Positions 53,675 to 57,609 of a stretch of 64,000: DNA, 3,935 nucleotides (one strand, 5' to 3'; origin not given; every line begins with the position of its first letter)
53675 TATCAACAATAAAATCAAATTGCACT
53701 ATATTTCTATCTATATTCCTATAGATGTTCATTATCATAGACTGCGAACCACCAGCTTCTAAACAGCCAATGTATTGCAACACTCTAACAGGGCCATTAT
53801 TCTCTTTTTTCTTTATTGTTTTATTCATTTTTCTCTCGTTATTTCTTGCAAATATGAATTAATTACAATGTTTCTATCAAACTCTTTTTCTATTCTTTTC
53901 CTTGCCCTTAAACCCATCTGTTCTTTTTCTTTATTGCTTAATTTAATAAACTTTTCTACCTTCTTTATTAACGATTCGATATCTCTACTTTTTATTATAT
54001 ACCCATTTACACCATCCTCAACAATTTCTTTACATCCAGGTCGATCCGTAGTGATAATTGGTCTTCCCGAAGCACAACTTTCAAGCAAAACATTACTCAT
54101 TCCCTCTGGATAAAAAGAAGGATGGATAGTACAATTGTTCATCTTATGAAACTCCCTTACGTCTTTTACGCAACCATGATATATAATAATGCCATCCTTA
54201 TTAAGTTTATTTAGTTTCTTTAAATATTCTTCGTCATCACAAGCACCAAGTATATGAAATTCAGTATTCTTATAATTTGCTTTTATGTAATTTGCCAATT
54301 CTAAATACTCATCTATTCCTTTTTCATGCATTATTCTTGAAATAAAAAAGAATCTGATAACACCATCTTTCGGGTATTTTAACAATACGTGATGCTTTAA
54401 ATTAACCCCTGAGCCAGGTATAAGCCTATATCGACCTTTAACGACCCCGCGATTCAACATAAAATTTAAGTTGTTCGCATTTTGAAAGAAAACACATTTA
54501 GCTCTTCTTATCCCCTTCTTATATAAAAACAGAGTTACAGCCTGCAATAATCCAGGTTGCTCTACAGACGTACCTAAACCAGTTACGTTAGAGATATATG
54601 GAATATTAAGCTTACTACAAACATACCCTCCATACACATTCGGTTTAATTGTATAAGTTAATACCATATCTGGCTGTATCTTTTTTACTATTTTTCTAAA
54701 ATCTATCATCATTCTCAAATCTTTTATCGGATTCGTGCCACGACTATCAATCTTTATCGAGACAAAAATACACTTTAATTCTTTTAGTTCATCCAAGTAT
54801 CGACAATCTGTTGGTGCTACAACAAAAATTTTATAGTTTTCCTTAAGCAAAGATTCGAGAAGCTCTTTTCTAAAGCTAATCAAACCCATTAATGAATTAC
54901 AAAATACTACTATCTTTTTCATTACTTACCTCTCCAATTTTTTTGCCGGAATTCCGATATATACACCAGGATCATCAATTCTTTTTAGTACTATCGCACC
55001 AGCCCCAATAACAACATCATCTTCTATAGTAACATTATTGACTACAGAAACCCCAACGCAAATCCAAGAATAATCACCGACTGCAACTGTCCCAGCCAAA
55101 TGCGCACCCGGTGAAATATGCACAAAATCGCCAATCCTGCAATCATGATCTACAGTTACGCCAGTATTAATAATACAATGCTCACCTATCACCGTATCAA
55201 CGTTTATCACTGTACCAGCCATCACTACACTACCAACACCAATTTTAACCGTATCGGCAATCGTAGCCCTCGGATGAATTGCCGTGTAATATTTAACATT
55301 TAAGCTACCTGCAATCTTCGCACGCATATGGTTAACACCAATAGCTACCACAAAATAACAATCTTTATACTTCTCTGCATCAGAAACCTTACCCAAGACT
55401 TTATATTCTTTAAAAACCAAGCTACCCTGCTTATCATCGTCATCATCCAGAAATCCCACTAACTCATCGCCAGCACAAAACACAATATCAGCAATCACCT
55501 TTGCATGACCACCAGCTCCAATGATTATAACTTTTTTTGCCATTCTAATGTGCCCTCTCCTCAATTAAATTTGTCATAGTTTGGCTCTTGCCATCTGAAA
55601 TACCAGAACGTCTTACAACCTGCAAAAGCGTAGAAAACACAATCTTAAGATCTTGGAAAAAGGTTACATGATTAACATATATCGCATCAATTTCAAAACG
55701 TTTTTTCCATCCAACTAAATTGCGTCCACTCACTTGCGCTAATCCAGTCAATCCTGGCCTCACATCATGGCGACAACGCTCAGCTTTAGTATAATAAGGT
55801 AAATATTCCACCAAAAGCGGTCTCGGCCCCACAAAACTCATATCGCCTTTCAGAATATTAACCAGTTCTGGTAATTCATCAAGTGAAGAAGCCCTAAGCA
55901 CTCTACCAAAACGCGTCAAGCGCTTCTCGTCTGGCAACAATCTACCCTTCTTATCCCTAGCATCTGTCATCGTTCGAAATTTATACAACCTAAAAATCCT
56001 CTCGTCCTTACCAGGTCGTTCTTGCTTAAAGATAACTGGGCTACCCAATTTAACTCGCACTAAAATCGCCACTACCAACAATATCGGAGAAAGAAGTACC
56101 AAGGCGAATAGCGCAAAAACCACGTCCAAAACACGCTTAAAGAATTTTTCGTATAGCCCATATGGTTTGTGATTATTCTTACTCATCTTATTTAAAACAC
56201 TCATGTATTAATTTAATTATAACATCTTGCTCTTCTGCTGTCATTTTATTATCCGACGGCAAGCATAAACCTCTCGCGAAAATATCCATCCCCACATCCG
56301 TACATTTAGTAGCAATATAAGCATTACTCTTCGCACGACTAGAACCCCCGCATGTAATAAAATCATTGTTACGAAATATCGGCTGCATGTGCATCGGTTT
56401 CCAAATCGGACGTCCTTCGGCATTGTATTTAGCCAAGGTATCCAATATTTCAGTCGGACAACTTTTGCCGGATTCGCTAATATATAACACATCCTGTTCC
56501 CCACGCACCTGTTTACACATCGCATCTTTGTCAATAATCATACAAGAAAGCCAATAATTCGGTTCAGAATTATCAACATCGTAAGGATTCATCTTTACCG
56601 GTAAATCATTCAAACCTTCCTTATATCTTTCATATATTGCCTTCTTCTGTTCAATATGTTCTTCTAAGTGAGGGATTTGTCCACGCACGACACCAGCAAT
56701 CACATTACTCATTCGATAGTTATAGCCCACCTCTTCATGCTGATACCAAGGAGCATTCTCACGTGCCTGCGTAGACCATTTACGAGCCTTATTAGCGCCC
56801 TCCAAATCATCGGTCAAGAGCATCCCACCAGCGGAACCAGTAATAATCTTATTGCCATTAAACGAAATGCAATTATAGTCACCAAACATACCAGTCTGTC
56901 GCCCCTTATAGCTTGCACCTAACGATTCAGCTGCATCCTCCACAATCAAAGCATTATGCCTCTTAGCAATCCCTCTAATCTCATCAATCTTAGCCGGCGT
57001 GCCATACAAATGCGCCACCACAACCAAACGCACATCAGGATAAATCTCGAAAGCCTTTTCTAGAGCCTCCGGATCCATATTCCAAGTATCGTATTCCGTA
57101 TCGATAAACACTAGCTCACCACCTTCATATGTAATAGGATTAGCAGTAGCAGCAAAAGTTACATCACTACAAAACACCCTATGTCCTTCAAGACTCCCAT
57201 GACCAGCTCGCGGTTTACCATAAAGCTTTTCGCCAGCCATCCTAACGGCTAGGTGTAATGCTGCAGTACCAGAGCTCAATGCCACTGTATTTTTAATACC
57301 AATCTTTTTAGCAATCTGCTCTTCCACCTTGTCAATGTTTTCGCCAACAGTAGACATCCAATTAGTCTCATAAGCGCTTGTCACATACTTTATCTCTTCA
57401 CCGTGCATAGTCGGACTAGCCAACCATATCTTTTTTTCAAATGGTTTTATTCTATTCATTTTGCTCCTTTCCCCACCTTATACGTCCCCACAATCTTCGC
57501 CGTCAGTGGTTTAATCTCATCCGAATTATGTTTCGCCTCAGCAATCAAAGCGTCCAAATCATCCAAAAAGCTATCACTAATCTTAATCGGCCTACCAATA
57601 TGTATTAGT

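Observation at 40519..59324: Complete Gram-positive-type capsule/EPS locus inserted inside the spc ribosomal operon of a CPR bacterium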

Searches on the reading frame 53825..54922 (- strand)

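Call 5: search_protein_families(library=pfam, proteins=[window:53825-54922:-])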
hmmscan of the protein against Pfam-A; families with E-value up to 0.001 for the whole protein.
window:53825-54922:- (365 aa): 6 families
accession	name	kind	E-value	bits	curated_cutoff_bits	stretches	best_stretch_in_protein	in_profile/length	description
PF00534.26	Glycos_transf_1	-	2.6e-31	108.9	26.4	1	189-343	16-172/172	Glycosyl transferases group 1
PF13692.12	Glyco_trans_1_4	-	2.4e-25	89.9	27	1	191-326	4-140/142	Glycosyl transferases group 1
PF13477.12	Glyco_trans_4_2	-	2.8e-13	50.7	23.4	1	19-148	14-139/139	Glycosyl transferase 4-like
PF13524.12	Glyco_trans_1_2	-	3e-06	27.7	25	1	221-349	16-134/144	Glycosyl transferase-like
PF13579.12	Glyco_trans_4_4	-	3.2e-06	28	29.7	1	20-169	9-156/158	Glycosyl transferase 4-like domain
PF13439.12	Glyco_transf_4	-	7.3e-06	26.5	28.5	1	20-169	10-163/170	Glycosyltransferase Family 4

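Call 44: search_protein_families(library=ncbifam, proteins=[window:53825-54922:-], max_evalue=0.00001)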
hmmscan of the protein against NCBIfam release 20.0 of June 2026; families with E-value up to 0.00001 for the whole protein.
window:53825-54922:- (365 aa): 26 families (the best 25 are shown)
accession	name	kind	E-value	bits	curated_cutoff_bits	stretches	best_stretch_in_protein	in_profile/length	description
TIGR03088.1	stp2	hypoth_equivalog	5e-21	75.2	409.05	1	217-359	227-368/374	TIGR03088 family PEP-CTERM/XrtA system glycosyltransferase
NF007396.0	PRK09922.1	equivalog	2.7e-18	66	385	1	155-334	150-332/361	lipopolysaccharide 1,6-galactosyltransferase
NF047880.1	glyco_SdgA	exception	3.8e-17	62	800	1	190-353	317-480/488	serine-aspartate repeat adhesin O-glycosyltransferase SdgA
TIGR04157.1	glyco_rSAM_CFB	subfamily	3.7e-15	55.8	400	1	191-354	230-399/406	TIGR04157 family glycosyltransferase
NF046085.1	XrtY_assoc_Gly1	equivalog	2.8e-14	52.8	400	1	185-359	206-379/387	XrtY-associated glycosyltransferase XYAG1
NF047881.1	glyco_SdgB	exception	1.6e-13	50.2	800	1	188-356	321-488/496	serine-aspartate repeat adhesin O-glycosyltransferase SdgB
NF041876.1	EPS_EpsE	equivalog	2.4e-13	50.1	400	1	185-351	211-383/389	exopolysaccharide biosynthesis GT4 family glycosyltransferase EpsE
NF047684.1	TeichurnBiosyTuaC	equivalog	7.5e-13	48.2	550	1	180-350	212-375/391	teichuronic acid biosynthesis protein TuaC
TIGR03999.1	thiol_BshA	equivalog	1e-12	47.7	273.7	1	194-359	205-368/375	N-acetyl-alpha-D-glucosaminyl L-malate synthase BshA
NF038229.1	Glyco4_Geo_Pelo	equivalog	1e-11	44.5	400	1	79-357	51-329/338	GPMC system family 4 glycosyltransferase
TIGR04005.1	wcaL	equivalog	1.3e-11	44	537.6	1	189-354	223-396/406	colanic acid biosynthesis glycosyltransferase WcaL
NF012028.0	PRK15484.1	subfamily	8e-10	38.4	618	1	191-357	196-371/380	lipopolysaccharide N-acetylglucosaminyltransferase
TIGR02149.1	glgA_Coryne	subfamily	9.3e-10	38.2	302.4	1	181-354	196-380/391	glycogen synthase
NF050063.1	ProtGlycPglJ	equivalog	9.4e-10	38.2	500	1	192-357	196-359/363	N-acetylgalactosamine-N,N'-diacetylbacillosaminyl-diphospho-undecaprenol 4-alpha-N-acetylgalactosaminyltransferase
TIGR03087.1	stp1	hypoth_equivalog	1.4e-09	37.7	316.65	1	213-352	253-385/397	TIGR03087 family PEP-CTERM/XrtA system glycosyltransferase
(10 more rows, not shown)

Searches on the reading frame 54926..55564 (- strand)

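Call 5: search_protein_families(library=pfam, proteins=[window:54926-55564:-])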
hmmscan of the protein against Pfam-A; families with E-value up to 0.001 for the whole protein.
window:54926-55564:- (212 aa): 3 families
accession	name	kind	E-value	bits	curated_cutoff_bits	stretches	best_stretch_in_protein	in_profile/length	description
PF17836.7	PglD_N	-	3.6e-19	69.6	23.4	1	11-86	1-76/78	PglD N-terminal domain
PF00132.30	Hexapep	-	5.4e-15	54.8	27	2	123-158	1-36/36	Bacterial transferase hexapeptide (six repeats)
PF25084.1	LbH_EIF2B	-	1.1e-06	29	54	1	99-194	15-101/105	EIF2B subunit epsilon LbH domain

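Call 44: search_protein_families(library=ncbifam, proteins=[window:54926-55564:-], max_evalue=0.00001)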
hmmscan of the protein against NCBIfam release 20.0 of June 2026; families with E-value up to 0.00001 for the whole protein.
window:54926-55564:- (212 aa): 16 families
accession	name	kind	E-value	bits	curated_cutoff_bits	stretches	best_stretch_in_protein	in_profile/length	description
TIGR03570.1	NeuD_NnaD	subfamily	4.1e-64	215.9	160.8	1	11-208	1-202/202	NeuD/PglB/VioB family sugar acetyltransferase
TIGR01853.1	lipid_A_lpxD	equivalog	1.1e-20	73.8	242.5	2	79-155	96-172/325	UDP-3-O-(3-hydroxymyristoyl)glucosamine N-acyltransferase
NF002060.0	PRK00892.1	subfamily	1.2e-18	67.3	207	2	79-155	105-181/345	UDP-3-O-(3-hydroxymyristoyl)glucosamine N-acyltransferase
TIGR03532.1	DapD_Ac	equivalog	4.4e-16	59.2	231.75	1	48-210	43-211/231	2,3,4,5-tetrahydropyridine-2,6-dicarboxylate N-acetyltransferase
NF010935.0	PRK14355.1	equivalog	3.1e-12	45.9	718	1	77-158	239-320/459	bifunctional UDP-N-acetylglucosamine diphosphorylase/glucosamine-1-phosphate N-acetyltransferase GlmU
NF003657.0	PRK05289.1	equivalog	2.6e-11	43.1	226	1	121-194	104-177/264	acyl-ACP--UDP-N-acetylglucosamine O-acyltransferase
TIGR01852.1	lipid_A_lpxA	equivalog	8e-11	41.7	231.05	1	94-194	71-172/254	acyl-ACP--UDP-N-acetylglucosamine O-acyltransferase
NF007797.0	PRK10502.1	subfamily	4e-09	36.4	192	1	99-210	64-176/183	WcaF family extracellular polysaccharide biosynthesis acetyltransferase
NF041874.1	EPS_EpsC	equivalog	1e-08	35.1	150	1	125-211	83-165/168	serine O-acetyltransferase EpsC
NF007499.0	PRK10092.1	equivalog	2.1e-08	34.2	314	1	124-210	94-180/183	maltose O-acetyltransferase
NF010934.1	PRK14354.1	equivalog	5.5e-08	31.7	450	0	78-151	234-307/447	bifunctional UDP-N-acetylglucosamine diphosphorylase/glucosamine-1-phosphate N-acetyltransferase GlmU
TIGR01173.1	glmU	equivalog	1e-07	31.2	366.85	1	83-165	264-344/452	bifunctional UDP-N-acetylglucosamine diphosphorylase/glucosamine-1-phosphate N-acetyltransferase GlmU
NF007240.0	PRK09677.1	equivalog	6.6e-07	29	243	1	159-209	130-180/192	putative lipopolysaccharide biosynthesis O-acetyl transferase WbbJ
NF010937.0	PRK14357.1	equivalog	1.1e-06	27.8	658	1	79-184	228-337/448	bifunctional UDP-N-acetylglucosamine diphosphorylase/glucosamine-1-phosphate N-acetyltransferase GlmU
NF006986.0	PRK09451.1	equivalog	1.8e-06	27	725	1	95-165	279-347/456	bifunctional UDP-N-acetylglucosamine diphosphorylase/glucosamine-1-phosphate N-acetyltransferase GlmU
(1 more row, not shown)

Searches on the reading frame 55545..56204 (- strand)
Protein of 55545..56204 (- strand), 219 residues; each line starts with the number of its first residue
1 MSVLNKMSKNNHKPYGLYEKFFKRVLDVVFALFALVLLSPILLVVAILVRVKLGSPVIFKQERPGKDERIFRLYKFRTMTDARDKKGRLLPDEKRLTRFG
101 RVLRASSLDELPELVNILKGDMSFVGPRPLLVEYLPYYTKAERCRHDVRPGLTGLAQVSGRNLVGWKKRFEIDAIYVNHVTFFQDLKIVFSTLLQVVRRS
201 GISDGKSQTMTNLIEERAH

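Call 5: search_protein_families(library=pfam, proteins=[window:55545-56204:-])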
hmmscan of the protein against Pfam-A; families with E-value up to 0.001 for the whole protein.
window:55545-56204:- (219 aa): 1 family
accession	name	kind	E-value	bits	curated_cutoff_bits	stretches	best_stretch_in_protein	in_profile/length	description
PF02397.22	Bac_transf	-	4.3e-62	209.3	27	1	23-197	1-178/179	Bacterial sugar transferase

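Call 44: search_protein_families(library=ncbifam, proteins=[window:55545-56204:-], max_evalue=0.00001)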
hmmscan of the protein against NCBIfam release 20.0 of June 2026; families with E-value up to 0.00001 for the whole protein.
window:55545-56204:- (219 aa): 10 families
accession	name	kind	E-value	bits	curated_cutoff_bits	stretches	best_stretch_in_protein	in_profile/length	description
TIGR03025.1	EPS_sugtrans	subfamily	3e-70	237.7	295.55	1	11-201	246-443/445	exopolysaccharide biosynthesis polyprenyl glycosylphosphotransferase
TIGR03023.1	WcaJ_sugtrans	equivalog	5.1e-61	207.3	410.75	1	14-198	254-448/453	undecaprenyl-phosphate glucose phosphotransferase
TIGR03022.1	WbaP_sugtrans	subfamily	6.3e-55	187.2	403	2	92-201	345-454/456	undecaprenyl-phosphate galactose phosphotransferase WbaP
NF052601.1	undeca_RfbP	equivalog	1e-50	172.3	330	2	91-197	130-236/244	undecaprenyl-phosphate galactose phosphotransferase family protein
TIGR03013.1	EpsB_2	subfamily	1.9e-44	152.5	393.35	1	19-197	251-437/443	TIGR03013 family XrtA/PEP-CTERM system glycosyltransferase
NF007518.0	PRK10124.1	equivalog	7.6e-40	137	684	1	19-195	270-456/464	undecaprenyl-phosphate glucose phosphotransferase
NF041877.1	EPS_EpsZ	equivalog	3.3e-39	134.8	800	1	21-202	264-458/459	exopolysaccharide biosynthesis polyisoprenyl-phosphate hexose-1-phosphate transferase EpsZ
NF011751.0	PRK15204.1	equivalog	3.5e-35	121.5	907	1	19-201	276-474/476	undecaprenyl-phosphate galactose phosphotransferase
NF050817.1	PolSacchBiosHfsE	equivalog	4.5e-31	108.1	750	1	20-193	269-456/467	polysaccharide biosynthesis protein HfsE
NF045514.1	glycotran_HepC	equivalog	3.6e-25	88.5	140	1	11-131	105-213/220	heterocyst development glycosyltransferase HepC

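Call 49: search_solved_structures(query=window:55545-56204:-, max_evalue=1e-10)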
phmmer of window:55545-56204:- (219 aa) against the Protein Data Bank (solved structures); distinct sequences matched with E-value up to 1e-10: 7.
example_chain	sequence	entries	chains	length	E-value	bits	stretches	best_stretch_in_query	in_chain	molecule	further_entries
8e37_B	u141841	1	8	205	4.2e-74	251.6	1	16-207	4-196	N,N'-diacetylbacilliosaminyl-1-phosphate transferase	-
8g1n_A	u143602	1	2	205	5.8e-74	251.2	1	16-207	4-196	N,N'-diacetylbacilliosaminyl-1-phosphate transferase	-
8t53_A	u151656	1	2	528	4e-33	117.8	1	19-201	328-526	Undecaprenyl-phosphate galactose phosphotransferase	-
30wc_A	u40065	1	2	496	7.7e-33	116.9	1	20-201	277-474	Undecaprenyl-phosphate galactose phosphotransferase WbaP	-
9s7s_A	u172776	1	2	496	7.7e-33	116.9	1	20-201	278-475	UDP-Gal::undecaprenolphosphate Gal-1-P transferase WbaP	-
9s8l_A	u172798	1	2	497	7.8e-33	116.8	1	20-201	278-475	UDP-Gal::undecaprenolphosphate Gal-1-P transferase WbaP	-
30us_A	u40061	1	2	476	8.8e-33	116.7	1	90-201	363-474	UDP-Gal::undecaprenolphosphate Gal-1-P transferase WbaP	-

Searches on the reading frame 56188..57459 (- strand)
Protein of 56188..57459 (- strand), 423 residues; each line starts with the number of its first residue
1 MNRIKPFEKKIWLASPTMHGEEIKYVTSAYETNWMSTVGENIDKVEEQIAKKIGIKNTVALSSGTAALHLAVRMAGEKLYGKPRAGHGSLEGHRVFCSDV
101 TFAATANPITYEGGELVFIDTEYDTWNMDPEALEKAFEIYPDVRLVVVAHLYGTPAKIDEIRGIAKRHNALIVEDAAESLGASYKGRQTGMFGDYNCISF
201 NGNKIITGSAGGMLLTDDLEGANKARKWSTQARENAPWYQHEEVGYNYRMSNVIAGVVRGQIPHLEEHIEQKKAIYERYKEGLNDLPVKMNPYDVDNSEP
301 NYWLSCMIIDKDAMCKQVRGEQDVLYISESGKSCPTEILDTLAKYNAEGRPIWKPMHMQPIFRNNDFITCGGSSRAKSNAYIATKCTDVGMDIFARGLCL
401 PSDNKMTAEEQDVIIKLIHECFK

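Call 5: search_protein_families(library=pfam, proteins=[window:56188-57459:-])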
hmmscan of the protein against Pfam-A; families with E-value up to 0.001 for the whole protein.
window:56188-57459:- (423 aa): 4 families
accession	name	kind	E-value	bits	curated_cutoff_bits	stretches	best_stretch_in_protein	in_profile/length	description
PF01041.23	DegT_DnrJ_EryC1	-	2.9e-74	250.9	19.8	1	18-417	3-358/360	DegT/DnrJ/EryC1/StrS aminotransferase family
PF01212.27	Beta_elim_lyase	-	8.9e-06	25.7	27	1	41-219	33-214/288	Beta-eliminating lyase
PF00155.27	Aminotran_1_2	-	3.8e-05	23.5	19.7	1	43-177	45-187/361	Aminotransferase class I and II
PF00266.25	Aminotran_5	-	0.00016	21.2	21.5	1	38-181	41-181/371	Aminotransferase class-V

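Call 44: search_protein_families(library=ncbifam, proteins=[window:56188-57459:-], max_evalue=0.00001)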
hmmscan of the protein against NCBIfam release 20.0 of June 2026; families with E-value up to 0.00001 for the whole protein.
window:56188-57459:- (423 aa): 7 families
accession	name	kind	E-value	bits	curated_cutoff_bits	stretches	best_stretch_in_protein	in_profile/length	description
TIGR04181.1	NHT_00031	hypoth_equivalog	4.8e-90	302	420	1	11-372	1-345/359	LegC family aminotransferase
TIGR03588.1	PseC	equivalog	7.9e-56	189.6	423.5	1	18-317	9-309/380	UDP-4-amino-4,6-dideoxy-N-acetyl-beta-L-altrosamine transaminase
NF008687.0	PRK11706.1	equivalog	2.1e-40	138.7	375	1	11-287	2-271/375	dTDP-4-amino-4,6-dideoxygalactose transaminase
NF008658.2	PRK11658.1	equivalog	1.2e-39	136.1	631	1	13-309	7-297/379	UDP-4-amino-4-deoxy-L-arabinose aminotransferase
NF011936.0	PRK15407.1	equivalog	8.7e-38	130.1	423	1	5-220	31-239/440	lipopolysaccharide biosynthesis protein RfbH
TIGR04427.1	PLP_DesI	equivalog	1.7e-37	129.5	650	1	25-312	37-306/390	dTDP-4-dehydro-6-deoxyglucose aminotransferase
TIGR02379.1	ECA_wecE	subfamily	4.4e-31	108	434.85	1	13-286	4-271/376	dTDP-4-amino-4,6-dideoxy-D-glucose transaminase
